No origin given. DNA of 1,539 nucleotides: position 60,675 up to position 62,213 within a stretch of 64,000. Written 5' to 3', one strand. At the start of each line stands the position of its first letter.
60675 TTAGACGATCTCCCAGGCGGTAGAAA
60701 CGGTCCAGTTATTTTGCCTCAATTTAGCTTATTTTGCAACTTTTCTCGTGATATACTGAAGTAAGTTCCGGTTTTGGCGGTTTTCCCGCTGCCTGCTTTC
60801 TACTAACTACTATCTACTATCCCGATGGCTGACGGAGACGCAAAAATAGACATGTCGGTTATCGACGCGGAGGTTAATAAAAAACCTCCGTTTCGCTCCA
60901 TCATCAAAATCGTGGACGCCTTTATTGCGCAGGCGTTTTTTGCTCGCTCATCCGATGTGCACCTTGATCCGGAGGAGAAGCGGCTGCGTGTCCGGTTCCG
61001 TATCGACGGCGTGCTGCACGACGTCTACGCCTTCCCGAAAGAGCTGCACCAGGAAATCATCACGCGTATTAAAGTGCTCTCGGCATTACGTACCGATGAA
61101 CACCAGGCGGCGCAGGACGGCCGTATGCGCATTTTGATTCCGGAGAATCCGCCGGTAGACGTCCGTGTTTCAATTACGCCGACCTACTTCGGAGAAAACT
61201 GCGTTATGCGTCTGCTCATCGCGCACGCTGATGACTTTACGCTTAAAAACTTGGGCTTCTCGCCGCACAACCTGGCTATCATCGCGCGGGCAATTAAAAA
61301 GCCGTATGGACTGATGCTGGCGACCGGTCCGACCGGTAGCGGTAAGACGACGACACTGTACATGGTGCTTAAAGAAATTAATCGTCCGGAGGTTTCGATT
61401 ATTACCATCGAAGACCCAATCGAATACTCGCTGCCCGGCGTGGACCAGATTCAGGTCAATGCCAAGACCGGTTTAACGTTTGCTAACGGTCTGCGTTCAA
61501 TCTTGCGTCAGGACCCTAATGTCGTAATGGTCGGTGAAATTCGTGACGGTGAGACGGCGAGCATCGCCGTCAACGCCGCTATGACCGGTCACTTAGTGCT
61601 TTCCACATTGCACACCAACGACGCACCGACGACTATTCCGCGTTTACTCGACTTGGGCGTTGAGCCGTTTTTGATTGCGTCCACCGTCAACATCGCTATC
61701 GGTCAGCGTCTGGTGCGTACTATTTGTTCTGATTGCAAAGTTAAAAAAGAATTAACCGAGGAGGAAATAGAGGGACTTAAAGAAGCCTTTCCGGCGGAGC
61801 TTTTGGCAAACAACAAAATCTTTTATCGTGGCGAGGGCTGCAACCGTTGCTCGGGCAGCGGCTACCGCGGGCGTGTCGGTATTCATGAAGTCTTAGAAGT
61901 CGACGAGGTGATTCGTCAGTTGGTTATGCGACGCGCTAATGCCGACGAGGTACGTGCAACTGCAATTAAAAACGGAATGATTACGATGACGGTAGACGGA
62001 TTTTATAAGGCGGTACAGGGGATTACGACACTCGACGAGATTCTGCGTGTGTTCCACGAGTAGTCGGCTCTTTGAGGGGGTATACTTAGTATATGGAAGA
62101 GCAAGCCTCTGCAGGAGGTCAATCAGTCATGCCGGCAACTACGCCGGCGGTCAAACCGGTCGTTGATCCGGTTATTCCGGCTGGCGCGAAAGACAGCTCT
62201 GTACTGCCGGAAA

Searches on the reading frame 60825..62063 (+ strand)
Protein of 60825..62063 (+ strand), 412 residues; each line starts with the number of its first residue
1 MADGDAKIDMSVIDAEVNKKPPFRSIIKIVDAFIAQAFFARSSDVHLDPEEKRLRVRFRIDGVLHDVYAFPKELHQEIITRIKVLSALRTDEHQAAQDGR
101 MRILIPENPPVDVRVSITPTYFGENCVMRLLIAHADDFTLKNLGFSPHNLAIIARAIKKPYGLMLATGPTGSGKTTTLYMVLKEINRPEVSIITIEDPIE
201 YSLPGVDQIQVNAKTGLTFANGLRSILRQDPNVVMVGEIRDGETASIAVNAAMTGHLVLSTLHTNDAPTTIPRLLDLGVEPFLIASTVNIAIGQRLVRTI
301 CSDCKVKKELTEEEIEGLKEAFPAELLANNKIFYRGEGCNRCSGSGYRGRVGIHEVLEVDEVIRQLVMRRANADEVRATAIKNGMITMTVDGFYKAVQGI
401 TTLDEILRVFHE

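Call 71: search_protein_families(library=pfam, proteins=[window:60825-62063:+], max_evalue=0.0001)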
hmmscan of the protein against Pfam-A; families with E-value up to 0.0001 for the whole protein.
window:60825-62063:+ (412 aa): 1 family
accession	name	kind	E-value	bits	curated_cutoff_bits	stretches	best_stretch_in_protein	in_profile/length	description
PF00437.27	T2SSE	-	1.7e-122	409.1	24.9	1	25-408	7-370/370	Type II/IV secretion system protein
